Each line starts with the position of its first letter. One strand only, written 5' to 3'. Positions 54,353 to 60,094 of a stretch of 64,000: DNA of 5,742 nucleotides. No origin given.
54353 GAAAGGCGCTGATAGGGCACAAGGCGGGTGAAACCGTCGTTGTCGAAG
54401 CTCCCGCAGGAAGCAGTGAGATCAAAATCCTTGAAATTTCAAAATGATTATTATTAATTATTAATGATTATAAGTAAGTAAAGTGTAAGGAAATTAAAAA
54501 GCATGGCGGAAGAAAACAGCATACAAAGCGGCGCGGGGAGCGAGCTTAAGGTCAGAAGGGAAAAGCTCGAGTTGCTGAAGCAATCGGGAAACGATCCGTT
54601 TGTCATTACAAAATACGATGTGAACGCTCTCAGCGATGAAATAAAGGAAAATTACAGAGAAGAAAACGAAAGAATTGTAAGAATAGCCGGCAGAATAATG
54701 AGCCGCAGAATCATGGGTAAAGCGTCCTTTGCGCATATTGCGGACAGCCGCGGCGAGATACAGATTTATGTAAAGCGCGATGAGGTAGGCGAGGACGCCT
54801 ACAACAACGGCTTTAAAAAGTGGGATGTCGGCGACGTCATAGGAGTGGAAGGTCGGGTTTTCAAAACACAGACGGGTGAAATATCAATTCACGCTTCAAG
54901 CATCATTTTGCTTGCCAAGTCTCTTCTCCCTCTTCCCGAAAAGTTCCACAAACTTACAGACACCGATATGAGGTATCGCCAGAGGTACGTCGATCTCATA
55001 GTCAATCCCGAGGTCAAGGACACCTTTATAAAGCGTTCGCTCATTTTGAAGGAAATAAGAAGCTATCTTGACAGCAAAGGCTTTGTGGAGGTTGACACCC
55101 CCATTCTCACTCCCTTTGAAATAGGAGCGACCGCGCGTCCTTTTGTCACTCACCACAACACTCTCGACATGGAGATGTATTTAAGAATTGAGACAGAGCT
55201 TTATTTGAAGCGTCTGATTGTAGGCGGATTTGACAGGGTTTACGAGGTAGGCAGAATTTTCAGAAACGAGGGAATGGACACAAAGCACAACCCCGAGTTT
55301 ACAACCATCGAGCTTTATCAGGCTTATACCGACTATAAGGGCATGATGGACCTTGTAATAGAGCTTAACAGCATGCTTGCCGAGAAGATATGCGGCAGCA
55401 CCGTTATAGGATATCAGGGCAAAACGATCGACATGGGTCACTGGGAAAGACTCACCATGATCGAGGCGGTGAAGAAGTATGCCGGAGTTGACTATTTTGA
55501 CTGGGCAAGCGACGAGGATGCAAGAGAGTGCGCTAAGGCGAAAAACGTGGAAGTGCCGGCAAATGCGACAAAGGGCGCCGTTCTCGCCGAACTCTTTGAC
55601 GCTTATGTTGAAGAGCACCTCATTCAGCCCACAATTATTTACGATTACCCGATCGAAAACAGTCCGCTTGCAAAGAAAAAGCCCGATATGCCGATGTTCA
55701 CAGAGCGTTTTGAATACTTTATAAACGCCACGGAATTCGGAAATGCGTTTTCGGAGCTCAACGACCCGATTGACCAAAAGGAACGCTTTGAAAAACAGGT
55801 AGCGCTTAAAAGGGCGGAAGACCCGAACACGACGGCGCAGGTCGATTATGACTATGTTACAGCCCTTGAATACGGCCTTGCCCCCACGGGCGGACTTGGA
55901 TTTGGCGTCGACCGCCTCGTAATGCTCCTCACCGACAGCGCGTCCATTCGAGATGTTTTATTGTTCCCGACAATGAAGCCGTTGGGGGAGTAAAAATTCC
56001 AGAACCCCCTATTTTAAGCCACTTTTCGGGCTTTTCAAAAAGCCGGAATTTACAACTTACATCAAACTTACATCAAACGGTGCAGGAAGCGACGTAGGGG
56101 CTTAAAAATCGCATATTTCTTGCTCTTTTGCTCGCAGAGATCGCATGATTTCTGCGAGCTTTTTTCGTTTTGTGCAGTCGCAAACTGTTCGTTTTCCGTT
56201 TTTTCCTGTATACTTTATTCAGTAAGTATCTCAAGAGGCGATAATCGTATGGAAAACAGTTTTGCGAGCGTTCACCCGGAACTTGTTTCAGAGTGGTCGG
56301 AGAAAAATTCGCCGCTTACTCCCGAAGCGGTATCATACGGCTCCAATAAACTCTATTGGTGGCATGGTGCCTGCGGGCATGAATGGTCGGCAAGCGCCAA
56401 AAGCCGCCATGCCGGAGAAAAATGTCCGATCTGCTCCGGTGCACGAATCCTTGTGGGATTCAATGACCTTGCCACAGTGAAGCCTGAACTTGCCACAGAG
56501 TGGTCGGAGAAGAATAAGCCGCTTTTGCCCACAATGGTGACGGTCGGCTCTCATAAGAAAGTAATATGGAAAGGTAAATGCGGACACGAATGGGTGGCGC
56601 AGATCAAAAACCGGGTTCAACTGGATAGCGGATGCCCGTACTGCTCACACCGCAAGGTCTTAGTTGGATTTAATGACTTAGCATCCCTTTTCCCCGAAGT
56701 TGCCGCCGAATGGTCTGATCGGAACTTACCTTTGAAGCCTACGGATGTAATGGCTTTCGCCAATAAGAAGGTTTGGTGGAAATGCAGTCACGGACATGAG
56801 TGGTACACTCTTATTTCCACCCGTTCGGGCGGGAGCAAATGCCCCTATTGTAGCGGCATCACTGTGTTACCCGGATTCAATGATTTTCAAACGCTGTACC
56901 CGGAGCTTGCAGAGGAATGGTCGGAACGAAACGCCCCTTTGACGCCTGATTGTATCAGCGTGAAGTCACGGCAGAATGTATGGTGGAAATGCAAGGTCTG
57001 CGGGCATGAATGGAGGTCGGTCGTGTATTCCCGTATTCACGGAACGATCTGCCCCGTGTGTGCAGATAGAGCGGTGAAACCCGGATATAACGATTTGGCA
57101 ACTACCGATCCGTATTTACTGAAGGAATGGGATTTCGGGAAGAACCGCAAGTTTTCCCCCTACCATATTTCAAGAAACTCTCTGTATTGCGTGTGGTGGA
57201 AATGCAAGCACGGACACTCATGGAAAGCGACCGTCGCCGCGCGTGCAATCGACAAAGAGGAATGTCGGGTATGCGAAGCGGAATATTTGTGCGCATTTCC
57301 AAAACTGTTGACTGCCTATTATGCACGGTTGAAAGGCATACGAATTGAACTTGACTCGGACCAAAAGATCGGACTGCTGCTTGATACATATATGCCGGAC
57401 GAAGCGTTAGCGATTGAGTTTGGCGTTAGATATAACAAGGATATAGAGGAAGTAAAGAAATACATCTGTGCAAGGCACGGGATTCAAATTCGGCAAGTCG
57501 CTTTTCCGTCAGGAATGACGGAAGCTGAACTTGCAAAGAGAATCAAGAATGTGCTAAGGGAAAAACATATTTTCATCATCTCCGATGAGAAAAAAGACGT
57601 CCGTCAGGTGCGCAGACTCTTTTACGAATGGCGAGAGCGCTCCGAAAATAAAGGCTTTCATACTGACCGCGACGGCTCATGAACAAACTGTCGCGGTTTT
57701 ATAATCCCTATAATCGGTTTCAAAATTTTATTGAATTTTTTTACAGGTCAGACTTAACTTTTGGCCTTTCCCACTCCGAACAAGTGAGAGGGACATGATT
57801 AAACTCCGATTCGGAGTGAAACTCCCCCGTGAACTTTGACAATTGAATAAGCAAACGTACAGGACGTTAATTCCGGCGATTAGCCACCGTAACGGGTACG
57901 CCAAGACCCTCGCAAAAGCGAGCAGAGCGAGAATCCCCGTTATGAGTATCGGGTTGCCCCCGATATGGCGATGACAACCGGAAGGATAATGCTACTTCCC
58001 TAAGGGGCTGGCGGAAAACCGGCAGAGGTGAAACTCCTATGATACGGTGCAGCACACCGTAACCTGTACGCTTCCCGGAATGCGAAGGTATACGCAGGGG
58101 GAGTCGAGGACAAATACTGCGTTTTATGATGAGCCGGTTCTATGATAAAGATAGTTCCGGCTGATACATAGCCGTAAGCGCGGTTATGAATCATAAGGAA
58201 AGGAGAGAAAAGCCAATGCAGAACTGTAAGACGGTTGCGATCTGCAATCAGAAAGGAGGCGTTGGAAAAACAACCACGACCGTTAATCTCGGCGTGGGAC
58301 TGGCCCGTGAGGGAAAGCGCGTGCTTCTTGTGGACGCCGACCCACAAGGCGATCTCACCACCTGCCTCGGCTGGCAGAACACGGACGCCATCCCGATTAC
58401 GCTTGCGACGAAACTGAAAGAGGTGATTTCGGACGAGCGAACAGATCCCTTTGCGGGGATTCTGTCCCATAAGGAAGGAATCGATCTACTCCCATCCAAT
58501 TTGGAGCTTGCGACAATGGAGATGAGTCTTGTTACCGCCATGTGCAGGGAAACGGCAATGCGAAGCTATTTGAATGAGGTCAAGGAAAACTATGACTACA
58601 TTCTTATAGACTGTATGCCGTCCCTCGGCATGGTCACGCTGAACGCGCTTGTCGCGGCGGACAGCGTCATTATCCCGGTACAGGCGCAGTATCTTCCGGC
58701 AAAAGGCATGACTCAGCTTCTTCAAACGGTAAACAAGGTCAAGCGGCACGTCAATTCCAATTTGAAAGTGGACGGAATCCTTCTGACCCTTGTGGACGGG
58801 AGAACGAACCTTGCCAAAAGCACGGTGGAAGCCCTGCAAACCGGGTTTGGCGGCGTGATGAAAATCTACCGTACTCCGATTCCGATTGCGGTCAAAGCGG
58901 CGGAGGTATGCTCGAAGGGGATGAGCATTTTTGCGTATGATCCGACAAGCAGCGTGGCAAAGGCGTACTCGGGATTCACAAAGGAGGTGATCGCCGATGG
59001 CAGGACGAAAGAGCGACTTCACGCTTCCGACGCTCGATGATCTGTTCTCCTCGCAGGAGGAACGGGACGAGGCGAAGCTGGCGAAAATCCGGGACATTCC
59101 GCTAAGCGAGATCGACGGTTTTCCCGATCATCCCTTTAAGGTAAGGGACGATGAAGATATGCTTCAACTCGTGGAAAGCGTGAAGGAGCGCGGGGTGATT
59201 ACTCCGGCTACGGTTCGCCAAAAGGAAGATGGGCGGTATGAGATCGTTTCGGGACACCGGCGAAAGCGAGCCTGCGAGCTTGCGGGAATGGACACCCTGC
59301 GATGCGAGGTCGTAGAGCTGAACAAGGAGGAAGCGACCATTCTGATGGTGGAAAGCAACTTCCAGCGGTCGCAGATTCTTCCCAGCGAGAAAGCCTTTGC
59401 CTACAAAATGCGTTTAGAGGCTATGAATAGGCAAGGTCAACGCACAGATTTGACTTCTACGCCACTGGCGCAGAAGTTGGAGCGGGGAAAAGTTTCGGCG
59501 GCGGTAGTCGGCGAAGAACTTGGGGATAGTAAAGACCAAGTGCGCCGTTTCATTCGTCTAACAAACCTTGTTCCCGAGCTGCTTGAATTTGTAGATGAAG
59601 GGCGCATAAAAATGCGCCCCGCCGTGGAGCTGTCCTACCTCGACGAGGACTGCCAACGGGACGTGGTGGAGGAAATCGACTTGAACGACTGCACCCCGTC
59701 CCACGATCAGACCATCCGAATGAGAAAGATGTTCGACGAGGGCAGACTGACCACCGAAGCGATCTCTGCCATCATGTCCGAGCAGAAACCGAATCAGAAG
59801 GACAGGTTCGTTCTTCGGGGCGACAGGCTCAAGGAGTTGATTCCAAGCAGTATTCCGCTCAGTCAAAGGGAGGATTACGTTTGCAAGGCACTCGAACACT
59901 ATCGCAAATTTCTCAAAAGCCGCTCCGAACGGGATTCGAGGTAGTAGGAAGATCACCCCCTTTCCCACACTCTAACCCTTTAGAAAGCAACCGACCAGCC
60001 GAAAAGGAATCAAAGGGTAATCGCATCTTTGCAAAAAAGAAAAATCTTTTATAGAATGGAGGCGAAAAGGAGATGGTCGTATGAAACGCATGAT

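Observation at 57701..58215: About 500-nt ORF-free, hairpin-dense region with duplicated motifs upstream of parA: candidate structured RNA or cis-acting element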

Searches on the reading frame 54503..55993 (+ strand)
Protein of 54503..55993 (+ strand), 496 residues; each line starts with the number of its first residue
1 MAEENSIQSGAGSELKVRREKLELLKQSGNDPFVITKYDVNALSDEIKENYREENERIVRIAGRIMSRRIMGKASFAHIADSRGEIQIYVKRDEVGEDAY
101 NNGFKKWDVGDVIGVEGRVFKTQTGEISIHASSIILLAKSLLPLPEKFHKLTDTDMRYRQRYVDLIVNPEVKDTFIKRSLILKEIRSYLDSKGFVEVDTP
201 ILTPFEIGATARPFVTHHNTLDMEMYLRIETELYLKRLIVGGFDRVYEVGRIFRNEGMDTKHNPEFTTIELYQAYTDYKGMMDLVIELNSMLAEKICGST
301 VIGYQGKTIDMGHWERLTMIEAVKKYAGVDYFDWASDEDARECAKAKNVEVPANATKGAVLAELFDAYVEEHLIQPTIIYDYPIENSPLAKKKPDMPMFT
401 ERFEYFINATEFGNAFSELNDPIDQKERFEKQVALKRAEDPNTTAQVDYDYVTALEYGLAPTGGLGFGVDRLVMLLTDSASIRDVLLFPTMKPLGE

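Call 5: search_protein_families(library=pfam, proteins=[window:54503-55993:+])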
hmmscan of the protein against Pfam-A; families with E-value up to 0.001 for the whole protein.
window:54503-55993:+ (496 aa): 3 families
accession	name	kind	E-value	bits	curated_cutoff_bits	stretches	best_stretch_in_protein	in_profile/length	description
PF00152.25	tRNA-synt_2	-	5.2e-84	282.4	25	1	154-491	2-307/308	tRNA synthetases class II (D, K and N)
PF01336.31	tRNA_anti-codon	-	2.8e-17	62.8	27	1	59-137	1-75/75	OB-fold nucleic acid binding domain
PF01409.25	tRNA-synt_2d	-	1.6e-05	25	19.8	0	245-292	104-150/246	tRNA synthetases class II core domain (F)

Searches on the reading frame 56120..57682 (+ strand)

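Call 5: search_protein_families(library=pfam, proteins=[window:56120-57682:+])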
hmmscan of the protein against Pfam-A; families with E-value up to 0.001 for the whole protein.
window:56120-57682:+ (520 aa): 2 families
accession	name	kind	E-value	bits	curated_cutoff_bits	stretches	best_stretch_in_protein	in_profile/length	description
PF14311.12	DUF4379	-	2.8e-75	248.8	24.5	5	124-177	1-55/56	Probable Treble clef zinc finger domain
PF09723.15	Zn_ribbon_8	-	8.4e-06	26.1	34.4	0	290-317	7-35/41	Zinc ribbon domain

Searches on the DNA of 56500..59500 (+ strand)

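Call 3: search_rna_families(source=window, start=56500, end=59500, threshold=evalue, max_evalue=1, show_alignments=3)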
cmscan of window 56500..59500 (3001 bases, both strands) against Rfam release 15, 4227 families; matches with E-value up to 1: 1.
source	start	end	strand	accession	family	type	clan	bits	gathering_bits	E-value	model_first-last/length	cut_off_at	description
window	57986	58042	+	RF02913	pemK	Cis-reg;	-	58.3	34.8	3.2e-09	1-61/61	no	pemK RNA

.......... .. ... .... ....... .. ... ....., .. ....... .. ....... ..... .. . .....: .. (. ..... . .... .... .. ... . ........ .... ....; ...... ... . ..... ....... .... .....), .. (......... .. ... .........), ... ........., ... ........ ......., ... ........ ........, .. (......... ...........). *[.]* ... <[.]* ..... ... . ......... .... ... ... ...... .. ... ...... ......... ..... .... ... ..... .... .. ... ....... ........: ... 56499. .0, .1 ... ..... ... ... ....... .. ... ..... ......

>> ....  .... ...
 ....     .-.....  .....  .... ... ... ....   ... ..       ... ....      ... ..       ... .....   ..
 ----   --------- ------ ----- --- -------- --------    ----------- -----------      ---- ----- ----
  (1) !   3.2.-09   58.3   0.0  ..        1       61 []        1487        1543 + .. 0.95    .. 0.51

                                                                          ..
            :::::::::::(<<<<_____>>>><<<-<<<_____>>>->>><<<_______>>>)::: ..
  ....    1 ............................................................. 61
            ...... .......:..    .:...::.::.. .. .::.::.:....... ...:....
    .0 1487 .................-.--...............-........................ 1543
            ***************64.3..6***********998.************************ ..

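Call 16: search_dna_similar(query=window:57701-58215:+, collection=plasmids, mode=distant, max_rows=25)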
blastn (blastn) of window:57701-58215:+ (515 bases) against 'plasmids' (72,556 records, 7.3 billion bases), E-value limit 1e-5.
Records with a match: 2; places in all: 2; records where one place covers at least 80% of the query: 0.
Best place of each record, by identity: 60-80% 2.
By first word of the organism name: Monoglobus 1; Subdoligranulum 1.
By predicted mobility (MOB-suite, as given by PLSDB): non-mobilizable 2.
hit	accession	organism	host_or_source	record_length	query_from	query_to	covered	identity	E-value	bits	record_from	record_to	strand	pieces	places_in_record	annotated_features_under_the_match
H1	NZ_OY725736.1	Monoglobus pectinilyticus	-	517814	135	345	41%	76.2%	2e-31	143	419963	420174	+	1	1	none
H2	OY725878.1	Subdoligranulum variabile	-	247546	247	342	19%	77.8%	3e-9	71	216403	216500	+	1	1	record has no annotation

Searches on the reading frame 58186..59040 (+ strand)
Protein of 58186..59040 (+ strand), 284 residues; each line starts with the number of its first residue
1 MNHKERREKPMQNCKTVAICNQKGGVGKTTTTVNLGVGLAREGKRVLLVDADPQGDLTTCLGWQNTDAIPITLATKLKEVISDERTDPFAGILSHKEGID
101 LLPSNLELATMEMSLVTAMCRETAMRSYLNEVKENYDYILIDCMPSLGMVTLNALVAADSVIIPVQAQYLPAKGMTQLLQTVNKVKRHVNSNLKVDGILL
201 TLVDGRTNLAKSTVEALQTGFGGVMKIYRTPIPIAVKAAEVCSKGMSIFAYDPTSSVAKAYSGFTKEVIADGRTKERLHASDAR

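Call 5: search_protein_families(library=pfam, proteins=[window:58186-59040:+])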
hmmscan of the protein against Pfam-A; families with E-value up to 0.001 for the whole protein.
window:58186-59040:+ (284 aa): 9 families
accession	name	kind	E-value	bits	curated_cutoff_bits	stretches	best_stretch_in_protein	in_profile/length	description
PF13614.12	AAA_31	-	7.9e-59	199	27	1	14-195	1-177/177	AAA domain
PF01656.29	CbiA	-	1.1e-24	87.1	25.4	1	17-238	1-115/125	CobQ/CobB/MinD/ParA nucleotide binding domain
PF10609.15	ParA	-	4.8e-13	49.5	27.1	1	16-268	5-245/246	NUBPL iron-transfer P-loop NTPase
PF00142.24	Fer4_NifH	-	2.9e-11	43.8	25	1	22-76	7-62/271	4Fe-4S iron sulfur cluster binding proteins, NifH/frxC family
PF09140.17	MipZ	-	4e-10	39.9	20.7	1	16-53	2-39/262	ATPase MipZ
PF06564.18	CBP_BcsQ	-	1.4e-09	38.2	21.3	1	17-167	4-147/234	Cellulose biosynthesis protein BcsQ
PF02374.21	ArsA_ATPase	-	8.4e-08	32.2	24.3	1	21-145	7-134/305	Anion-transporting ATPase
PF07015.17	VirC1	-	4.6e-06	26.6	24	1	16-58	3-45/231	VirC1 protein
PF00448.28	SRP54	-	0.00015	21.9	22.7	0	25-52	11-38/196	SRP54-type protein, GTPase domain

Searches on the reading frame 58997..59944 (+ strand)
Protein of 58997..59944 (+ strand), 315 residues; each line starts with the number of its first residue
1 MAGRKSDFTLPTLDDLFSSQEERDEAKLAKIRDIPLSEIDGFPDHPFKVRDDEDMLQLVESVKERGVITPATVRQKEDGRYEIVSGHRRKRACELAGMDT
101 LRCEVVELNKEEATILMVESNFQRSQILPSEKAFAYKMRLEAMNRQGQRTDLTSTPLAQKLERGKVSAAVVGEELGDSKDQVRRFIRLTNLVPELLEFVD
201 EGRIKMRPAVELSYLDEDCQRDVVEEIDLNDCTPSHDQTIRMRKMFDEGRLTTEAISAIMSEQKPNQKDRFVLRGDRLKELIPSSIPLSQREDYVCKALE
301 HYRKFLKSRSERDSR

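Call 5: search_protein_families(library=pfam, proteins=[window:58997-59944:+])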
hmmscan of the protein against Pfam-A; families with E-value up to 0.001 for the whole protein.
window:58997-59944:+ (315 aa): 2 families
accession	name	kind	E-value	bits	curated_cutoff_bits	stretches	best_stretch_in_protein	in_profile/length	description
PF02195.25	ParB_N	-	7.7e-16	58.4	26.3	1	30-116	2-88/95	ParB N-terminal domain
PF17762.8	HTH_ParB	-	3.1e-06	27.7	22.6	1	161-228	16-84/102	ParB HTH domain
